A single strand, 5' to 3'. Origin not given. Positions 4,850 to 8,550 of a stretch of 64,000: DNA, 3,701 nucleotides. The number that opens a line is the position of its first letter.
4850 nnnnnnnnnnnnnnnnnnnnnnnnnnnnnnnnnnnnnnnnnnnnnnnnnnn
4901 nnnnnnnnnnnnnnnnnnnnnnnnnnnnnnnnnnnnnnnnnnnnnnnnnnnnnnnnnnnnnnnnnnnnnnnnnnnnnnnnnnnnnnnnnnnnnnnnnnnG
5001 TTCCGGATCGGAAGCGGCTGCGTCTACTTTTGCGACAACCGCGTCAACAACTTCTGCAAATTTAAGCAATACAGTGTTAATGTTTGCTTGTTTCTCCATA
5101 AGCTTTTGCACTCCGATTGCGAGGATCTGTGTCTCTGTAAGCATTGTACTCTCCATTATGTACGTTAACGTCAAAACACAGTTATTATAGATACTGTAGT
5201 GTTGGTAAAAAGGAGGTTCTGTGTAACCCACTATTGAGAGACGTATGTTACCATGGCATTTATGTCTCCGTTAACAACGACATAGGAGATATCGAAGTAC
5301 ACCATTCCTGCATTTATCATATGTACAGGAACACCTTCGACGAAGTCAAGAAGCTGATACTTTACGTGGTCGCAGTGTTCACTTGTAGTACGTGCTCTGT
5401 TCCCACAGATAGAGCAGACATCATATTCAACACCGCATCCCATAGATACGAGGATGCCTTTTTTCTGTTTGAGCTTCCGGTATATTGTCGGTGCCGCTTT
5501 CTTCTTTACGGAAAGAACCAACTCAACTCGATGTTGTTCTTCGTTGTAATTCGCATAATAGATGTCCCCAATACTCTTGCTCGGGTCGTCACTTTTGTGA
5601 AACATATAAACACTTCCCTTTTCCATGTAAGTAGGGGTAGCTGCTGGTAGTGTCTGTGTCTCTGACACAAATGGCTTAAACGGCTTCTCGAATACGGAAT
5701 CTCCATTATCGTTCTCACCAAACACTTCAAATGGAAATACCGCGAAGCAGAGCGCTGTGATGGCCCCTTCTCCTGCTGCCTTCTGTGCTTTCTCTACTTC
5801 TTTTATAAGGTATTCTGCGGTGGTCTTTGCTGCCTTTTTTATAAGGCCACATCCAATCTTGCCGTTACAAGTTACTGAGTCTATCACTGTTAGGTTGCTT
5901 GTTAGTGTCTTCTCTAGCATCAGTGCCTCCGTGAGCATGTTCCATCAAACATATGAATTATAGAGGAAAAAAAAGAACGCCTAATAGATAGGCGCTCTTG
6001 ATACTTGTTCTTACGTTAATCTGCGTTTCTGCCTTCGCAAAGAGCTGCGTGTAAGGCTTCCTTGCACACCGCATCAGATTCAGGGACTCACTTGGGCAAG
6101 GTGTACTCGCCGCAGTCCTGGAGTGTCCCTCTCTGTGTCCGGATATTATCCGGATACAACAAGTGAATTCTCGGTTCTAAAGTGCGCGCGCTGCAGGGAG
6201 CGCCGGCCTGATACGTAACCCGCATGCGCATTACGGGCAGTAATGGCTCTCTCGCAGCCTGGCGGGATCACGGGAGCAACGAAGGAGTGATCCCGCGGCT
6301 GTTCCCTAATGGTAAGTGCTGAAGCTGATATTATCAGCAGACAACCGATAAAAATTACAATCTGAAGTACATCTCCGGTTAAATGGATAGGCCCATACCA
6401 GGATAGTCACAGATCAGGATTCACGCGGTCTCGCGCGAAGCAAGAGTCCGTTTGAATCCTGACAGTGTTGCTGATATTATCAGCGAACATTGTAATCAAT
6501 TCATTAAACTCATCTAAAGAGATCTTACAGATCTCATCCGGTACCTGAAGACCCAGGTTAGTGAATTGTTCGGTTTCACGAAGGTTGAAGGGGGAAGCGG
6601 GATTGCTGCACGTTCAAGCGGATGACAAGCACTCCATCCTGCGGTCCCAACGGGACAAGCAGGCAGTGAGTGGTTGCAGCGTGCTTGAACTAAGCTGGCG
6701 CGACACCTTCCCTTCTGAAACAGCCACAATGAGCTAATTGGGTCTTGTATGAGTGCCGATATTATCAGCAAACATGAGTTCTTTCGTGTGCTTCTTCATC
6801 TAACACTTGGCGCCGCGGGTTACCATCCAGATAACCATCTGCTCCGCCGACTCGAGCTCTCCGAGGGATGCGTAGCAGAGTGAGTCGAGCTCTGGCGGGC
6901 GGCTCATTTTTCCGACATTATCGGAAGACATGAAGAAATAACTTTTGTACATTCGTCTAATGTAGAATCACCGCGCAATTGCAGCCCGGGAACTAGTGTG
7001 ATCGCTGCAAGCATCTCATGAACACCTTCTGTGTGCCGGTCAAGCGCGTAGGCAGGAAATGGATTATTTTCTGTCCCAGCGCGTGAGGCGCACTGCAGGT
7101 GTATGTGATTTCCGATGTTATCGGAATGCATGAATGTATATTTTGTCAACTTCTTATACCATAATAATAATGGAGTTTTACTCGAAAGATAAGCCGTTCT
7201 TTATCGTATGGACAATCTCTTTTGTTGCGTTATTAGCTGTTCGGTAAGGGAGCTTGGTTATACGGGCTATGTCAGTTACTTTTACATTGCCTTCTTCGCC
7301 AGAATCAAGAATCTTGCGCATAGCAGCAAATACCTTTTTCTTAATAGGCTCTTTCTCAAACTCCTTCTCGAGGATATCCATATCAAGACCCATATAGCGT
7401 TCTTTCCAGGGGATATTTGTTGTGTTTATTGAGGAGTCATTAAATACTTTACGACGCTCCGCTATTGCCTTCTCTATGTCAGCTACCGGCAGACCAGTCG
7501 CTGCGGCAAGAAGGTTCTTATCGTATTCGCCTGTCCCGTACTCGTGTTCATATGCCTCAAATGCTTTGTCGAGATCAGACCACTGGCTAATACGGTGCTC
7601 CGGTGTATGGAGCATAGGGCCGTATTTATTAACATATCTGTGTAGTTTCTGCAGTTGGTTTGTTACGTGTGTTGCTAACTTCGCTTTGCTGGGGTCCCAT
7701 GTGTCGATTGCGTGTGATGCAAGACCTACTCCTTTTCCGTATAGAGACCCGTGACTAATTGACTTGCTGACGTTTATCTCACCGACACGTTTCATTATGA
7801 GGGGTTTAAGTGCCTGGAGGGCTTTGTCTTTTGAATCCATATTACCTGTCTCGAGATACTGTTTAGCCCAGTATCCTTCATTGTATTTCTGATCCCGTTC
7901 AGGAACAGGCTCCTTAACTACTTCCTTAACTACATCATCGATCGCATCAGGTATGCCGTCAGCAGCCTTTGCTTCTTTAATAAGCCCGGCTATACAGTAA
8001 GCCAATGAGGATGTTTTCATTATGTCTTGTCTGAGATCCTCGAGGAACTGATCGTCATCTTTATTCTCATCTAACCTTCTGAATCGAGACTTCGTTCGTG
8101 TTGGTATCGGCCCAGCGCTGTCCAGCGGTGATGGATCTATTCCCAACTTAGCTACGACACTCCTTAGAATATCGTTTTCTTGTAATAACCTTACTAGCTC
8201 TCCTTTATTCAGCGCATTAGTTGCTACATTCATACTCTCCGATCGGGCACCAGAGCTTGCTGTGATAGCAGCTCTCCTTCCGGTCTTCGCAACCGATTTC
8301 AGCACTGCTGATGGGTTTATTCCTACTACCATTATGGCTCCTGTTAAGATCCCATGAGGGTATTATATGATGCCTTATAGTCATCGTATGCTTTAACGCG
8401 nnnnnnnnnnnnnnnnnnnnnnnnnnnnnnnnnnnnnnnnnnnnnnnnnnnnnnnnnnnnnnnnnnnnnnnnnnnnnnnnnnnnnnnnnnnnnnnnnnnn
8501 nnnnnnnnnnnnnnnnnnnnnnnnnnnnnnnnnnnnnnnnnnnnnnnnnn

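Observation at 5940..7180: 1.2-kb GC-rich non-coding island inside the structural operon, carrying six ATATTAT-centred palindromes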

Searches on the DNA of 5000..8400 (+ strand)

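Call 8: search_dna_similar(query=window:5000-8400:+, collection=phages, mode=distant, max_rows=30)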
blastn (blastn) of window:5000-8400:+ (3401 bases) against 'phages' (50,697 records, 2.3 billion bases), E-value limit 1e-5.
No match.

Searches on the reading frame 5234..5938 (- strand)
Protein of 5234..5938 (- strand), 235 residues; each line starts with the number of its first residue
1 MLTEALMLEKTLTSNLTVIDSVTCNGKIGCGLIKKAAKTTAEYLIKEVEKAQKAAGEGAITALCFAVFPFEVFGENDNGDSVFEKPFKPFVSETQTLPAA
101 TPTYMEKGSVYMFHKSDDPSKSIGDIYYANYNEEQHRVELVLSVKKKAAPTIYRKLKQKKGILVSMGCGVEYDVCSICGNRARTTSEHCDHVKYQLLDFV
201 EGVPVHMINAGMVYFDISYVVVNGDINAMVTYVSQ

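Call 9: search_protein_families(library=pfam, proteins=[window:5234-5938:-], max_evalue=0.01)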
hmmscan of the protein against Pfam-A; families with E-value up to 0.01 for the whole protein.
window:5234-5938:- (235 aa): 0 families

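Call 11: find_related_loci(query=window:5234-5938:-, collection=viral_contigs, flank=6000)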
Query window:5234-5938:- (235 aa) in viral_contigs; peptide patterns used: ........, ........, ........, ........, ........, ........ (x = any residue, [..] = any of these).
20 stretches matched a pattern, but none encodes a relative of the query by tblastn (E <= 1e-3).

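Call 12: search_protein_families(library=phrogs, proteins=[window:5234-5938:-], max_evalue=0.01)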
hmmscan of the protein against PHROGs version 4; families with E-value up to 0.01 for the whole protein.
window:5234-5938:- (235 aa): 4 families
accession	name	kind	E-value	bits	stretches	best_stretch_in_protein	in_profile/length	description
phrog_2774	-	unknown function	1.3e-12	47.9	1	97-196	66-166/1263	-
phrog_18299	-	head and packaging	6.7e-06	26.5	1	76-194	87-209/257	head maturation protease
phrog_27806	-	other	3.1e-05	23.5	1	116-224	467-580/798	DNA methyltransferase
phrog_16951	-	unknown function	4e-05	23.9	1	164-198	136-168/312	-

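Call 64: find_homologous_proteins(query=window:5234-5938:-)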
Query window:5234-5938:- (235 aa): 11 proteins with E <= 0.001 among 312 candidates.
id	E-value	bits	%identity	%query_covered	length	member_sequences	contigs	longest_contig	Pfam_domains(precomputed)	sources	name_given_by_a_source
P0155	6.5e-150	515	100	97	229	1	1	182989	-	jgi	-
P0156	1.9e-131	454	88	97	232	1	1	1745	-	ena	-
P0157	3.3e-126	437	86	97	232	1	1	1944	-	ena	-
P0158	1.8e-121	422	82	97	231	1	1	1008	-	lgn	-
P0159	1.2e-118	412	81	97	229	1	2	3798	-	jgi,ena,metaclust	metaclust:\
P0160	1.9e-103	363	69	97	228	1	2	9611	-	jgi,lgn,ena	-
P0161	1.6e-91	324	64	97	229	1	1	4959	-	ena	-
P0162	4.1e-83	296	59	97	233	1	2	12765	-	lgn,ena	-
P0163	1.8e-48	183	44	84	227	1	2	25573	-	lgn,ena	-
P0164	3.1e-46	176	43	96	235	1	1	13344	-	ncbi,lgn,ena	-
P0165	1.2e-23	102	38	68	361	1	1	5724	-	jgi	-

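Call 65: find_encoding_contigs(protein=P0159, flank=10000)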
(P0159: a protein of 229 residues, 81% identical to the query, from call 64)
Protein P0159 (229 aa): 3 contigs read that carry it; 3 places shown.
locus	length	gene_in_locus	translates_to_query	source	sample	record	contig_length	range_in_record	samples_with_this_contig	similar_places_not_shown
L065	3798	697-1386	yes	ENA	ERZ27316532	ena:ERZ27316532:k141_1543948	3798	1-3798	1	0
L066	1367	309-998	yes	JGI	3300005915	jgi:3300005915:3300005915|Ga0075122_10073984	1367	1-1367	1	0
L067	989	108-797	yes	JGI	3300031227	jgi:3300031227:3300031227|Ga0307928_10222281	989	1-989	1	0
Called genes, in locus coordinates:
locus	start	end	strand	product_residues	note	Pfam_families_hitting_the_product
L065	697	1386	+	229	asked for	-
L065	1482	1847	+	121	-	-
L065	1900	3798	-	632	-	?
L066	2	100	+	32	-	?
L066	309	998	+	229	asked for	-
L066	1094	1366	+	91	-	?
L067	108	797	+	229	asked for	-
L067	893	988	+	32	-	?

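Call 66: find_encoding_contigs(protein=P0157, flank=10000)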
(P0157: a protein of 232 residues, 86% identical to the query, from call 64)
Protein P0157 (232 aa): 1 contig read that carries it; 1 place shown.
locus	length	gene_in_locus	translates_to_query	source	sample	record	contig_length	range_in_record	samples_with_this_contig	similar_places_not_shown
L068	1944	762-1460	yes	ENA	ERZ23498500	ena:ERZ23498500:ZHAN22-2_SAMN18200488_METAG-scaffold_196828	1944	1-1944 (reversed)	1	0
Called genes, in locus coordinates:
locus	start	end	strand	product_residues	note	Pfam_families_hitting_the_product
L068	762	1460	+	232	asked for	-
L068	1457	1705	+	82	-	-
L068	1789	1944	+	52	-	?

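Call 82: find_encoding_contigs(protein=P0156, flank=10000)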
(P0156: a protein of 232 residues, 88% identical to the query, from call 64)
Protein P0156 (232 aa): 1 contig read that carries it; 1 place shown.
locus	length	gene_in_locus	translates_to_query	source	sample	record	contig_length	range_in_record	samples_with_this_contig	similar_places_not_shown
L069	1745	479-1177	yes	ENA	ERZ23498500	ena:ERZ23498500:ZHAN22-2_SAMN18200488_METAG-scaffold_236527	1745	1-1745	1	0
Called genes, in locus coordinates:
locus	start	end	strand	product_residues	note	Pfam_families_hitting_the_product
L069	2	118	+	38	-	?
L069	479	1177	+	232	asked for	-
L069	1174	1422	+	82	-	-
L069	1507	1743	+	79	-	?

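Call 91: list_cluster_members(proteins=[P0164, P0163, P0159, P0160, P0007, P0010])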
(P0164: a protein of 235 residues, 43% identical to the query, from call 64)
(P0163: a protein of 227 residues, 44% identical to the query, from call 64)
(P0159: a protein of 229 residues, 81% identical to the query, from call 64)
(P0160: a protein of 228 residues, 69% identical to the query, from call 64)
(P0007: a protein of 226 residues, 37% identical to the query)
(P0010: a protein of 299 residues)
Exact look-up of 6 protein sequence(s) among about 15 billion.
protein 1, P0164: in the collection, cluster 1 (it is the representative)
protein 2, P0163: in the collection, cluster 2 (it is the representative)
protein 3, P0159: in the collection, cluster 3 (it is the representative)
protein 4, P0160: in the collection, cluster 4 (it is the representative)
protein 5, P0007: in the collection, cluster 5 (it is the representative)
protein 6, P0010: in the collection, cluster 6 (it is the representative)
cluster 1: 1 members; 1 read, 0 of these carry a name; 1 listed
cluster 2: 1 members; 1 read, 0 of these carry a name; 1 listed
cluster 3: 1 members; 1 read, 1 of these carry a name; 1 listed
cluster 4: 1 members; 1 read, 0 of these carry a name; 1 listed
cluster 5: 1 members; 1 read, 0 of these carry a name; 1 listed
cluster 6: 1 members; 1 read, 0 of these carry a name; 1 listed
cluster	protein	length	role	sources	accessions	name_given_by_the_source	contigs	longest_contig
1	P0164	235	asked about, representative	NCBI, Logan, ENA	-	-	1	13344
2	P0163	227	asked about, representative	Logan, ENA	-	-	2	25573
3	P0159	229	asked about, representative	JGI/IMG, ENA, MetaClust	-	\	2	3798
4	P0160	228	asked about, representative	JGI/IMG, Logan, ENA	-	-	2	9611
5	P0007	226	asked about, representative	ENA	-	-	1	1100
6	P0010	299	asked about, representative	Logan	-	-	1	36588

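Call 112: search_solved_structures(query=A4, max_evalue=1)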
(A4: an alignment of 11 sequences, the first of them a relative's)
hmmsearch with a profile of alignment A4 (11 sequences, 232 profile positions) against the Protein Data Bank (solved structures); distinct sequences matched with E-value up to 1: 1.
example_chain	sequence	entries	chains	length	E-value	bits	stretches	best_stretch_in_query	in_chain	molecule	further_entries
6yf7_AA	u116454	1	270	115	0.55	12.8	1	173-225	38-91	Coat protein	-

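Call 120: predict_structure(alignment_id=A4)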
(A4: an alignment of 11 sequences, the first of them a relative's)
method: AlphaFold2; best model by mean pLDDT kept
length: 229 residues; sequences in the alignment: 11
mean_pLDDT: 52.3   pTM: 0.53
mean pLDDT of the five models: 52.3, 51.3, 50.6, 48.5, 47.2
residues with pLDDT >= 90: 1; 70-90: 50; 50-70: 67; < 50: 111
segments of 3 or more residues with pLDDT < 50: 1-31, 61-95, 188-229
pLDDT, mean of each block of 10 residues (from residue 1): 32 38 38 65 84 73 36 41 36 48 63 76 64 76 78 62 51 56 51 39 25 27 39
secondary structure, 60 per line:
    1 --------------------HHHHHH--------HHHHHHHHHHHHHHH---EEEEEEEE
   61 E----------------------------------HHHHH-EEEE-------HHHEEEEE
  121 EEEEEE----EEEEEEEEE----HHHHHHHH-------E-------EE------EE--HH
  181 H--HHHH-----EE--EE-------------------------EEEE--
elements in order: H21-26 H35-49 E53-61 H96-100 E102-105 E116-126 E131-139 H144-151 H184-187 E224-227

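Call 121: find_related_loci(query=A4, collection=viral_contigs, flank=4000)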
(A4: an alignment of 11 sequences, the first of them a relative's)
Query A4 (229 aa) in viral_contigs; peptide patterns used: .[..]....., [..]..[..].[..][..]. (x = any residue, [..] = any of these).
161 stretches matched a pattern; 6 encode a relative of the query (tblastn E <= 1e-3); 6 distinct loci.
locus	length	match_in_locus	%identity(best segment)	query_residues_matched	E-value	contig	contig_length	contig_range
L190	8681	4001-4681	30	4-226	2e-30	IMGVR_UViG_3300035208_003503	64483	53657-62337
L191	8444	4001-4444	35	57-214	9e-24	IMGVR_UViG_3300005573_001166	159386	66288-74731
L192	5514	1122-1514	31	22-164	5e-14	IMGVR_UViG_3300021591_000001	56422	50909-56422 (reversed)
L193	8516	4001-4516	27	60-218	6e-13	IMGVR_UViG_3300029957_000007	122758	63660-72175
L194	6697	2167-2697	27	54-218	5e-11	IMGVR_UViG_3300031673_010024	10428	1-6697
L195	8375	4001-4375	29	60-186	8e-10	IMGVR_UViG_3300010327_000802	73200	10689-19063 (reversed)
